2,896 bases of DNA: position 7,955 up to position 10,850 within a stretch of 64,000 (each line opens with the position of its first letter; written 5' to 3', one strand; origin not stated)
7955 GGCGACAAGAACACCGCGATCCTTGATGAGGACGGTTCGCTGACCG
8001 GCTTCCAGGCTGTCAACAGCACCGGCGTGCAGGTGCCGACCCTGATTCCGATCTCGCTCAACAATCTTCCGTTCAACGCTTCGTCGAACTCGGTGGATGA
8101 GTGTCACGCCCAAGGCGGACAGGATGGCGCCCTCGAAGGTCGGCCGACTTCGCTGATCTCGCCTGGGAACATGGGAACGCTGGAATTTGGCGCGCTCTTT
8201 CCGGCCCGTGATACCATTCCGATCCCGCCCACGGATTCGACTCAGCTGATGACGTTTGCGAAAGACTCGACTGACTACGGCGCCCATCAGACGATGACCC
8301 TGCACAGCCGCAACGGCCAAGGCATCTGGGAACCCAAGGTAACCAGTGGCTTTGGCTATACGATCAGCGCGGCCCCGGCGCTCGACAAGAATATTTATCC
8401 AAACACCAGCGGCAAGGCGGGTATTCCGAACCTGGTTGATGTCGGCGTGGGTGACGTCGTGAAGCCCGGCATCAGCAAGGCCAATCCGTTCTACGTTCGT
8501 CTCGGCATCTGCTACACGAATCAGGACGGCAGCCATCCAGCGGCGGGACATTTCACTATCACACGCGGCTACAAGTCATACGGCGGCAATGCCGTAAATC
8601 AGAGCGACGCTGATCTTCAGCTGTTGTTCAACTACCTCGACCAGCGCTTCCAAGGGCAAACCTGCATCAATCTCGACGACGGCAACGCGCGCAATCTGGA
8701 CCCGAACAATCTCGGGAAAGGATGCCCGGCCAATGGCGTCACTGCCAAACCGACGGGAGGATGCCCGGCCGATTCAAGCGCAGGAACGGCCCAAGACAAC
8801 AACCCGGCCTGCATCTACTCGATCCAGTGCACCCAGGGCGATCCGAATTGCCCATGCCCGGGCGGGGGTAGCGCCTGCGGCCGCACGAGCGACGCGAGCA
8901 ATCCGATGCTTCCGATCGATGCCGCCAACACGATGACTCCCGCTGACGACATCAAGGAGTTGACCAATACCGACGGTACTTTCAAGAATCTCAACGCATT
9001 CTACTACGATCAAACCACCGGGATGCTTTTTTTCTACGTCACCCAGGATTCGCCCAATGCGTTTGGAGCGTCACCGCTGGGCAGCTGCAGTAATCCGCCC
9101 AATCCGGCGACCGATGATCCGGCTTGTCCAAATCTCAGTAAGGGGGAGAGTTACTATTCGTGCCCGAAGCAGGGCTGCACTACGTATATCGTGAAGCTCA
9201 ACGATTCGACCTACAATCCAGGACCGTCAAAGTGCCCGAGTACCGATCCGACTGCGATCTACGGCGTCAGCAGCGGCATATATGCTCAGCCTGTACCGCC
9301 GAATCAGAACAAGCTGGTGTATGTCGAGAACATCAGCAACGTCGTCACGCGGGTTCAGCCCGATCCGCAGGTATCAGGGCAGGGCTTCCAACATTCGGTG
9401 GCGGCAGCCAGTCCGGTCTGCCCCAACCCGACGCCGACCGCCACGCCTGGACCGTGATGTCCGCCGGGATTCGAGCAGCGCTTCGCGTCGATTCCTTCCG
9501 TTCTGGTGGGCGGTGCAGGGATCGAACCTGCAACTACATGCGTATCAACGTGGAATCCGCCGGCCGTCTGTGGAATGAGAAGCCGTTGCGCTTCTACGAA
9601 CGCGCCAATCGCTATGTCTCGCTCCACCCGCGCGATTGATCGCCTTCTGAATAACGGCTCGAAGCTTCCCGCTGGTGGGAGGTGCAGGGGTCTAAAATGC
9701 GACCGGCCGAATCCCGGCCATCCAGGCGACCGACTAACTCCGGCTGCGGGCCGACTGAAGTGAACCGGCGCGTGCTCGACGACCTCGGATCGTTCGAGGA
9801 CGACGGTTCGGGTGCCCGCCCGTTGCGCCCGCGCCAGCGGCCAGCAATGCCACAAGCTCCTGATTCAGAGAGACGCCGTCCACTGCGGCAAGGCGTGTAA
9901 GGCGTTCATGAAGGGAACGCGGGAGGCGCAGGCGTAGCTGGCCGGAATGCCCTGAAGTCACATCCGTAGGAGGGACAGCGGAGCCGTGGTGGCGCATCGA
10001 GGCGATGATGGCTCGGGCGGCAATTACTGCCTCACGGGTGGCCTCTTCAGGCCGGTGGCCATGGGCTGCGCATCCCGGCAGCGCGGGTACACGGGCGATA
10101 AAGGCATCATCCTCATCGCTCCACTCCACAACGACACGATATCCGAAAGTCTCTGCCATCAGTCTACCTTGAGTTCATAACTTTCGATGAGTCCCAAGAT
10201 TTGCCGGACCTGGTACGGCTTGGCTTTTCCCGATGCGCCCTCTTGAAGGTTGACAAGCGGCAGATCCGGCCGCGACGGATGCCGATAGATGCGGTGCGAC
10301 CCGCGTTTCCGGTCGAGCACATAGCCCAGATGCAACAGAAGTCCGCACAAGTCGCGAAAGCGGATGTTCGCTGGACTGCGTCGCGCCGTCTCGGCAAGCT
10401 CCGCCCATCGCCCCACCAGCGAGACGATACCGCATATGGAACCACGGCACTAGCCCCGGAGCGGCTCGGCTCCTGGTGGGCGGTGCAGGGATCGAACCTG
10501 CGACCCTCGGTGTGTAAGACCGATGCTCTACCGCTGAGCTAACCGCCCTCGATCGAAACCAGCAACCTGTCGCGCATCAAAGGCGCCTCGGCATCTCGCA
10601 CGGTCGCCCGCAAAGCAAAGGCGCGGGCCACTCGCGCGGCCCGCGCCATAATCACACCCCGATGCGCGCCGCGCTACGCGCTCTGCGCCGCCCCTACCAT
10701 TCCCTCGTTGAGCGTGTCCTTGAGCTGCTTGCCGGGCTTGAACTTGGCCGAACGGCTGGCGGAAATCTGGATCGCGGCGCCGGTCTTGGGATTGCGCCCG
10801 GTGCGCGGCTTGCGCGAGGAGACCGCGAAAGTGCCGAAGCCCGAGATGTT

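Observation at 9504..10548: Decayed tRNA-Val-associated islet: two partial tRNA 3'-end copies plus a hicAB toxin-antitoxin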

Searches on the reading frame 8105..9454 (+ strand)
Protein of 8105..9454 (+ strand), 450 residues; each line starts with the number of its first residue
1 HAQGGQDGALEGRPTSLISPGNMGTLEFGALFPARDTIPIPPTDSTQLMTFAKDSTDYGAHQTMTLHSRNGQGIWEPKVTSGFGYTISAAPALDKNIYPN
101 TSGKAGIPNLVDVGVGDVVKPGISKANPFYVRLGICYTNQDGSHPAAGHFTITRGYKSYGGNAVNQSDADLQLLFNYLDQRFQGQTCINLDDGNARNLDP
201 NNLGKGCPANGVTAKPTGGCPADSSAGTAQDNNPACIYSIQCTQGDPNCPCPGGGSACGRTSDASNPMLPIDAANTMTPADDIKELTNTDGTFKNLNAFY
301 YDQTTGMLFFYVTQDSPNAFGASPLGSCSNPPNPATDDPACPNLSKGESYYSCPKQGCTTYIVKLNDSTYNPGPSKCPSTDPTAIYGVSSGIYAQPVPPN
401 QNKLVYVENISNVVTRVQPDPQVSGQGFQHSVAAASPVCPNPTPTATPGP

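Call 38: find_homologous_proteins(query=window:8105-9454:+, max_evalue=1e-20)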
Query window:8105-9454:+ (450 aa): 39 proteins with E <= 1e-20 among 5112 candidates.
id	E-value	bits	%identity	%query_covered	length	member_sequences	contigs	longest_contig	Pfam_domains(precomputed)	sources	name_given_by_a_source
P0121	9.7e-123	429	52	97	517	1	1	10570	-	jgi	-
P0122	8.8e-118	412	62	70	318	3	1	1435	-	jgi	jgi:hypothetical protein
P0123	1.6e-96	342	48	92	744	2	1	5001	-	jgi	jgi:hypothetical protein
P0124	6.8e-87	310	53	73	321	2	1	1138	-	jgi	-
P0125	3.5e-84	302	43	97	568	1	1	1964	-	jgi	jgi:hypothetical protein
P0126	4.0e-84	301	42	98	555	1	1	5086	-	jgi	jgi:hypothetical protein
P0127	8.8e-82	294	43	93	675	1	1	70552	-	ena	-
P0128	1.0e-81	293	41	96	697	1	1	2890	-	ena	-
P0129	2.5e-80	289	42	98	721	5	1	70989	-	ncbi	ncbi:MAG TPA: hypothetical protein VGL25_00320 [Casimicrobiaceae bacterium]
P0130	3.0e-78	282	40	84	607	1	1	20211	-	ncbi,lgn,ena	-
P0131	2.7e-75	272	42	93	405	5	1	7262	-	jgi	jgi:hypothetical protein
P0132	3.4e-75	272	39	97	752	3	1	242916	-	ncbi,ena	-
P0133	3.6e-74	269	42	97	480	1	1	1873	-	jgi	jgi:hypothetical protein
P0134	9.4e-72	261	38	99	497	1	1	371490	-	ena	-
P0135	2.2e-71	259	40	99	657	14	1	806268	-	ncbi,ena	-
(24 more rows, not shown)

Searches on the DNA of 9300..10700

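Call 50: search_rna_families(source=window, start=9300, end=10700, threshold=evalue, max_evalue=1)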
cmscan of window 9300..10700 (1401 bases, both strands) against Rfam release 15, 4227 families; matches with E-value up to 1: 3.
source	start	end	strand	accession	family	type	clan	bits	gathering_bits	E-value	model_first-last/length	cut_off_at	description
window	10477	10548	-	RF00005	tRNA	Gene; tRNA;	CL00001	73.6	29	7.2e-16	1-71/71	no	tRNA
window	9385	9472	-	RF01383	GRIK4_3p_UTR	Gene;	-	24.4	38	0.024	1-94/94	no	GRIK4 3 prime UTR element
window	10476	10548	+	RF04354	Plastid-ycf2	Cis-reg;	-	23.7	65.7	0.041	1-75/75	no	Plastid-ycf2 5UTR RNA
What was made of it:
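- Checked: Rfam agrees at 73.6 bits (call 50).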
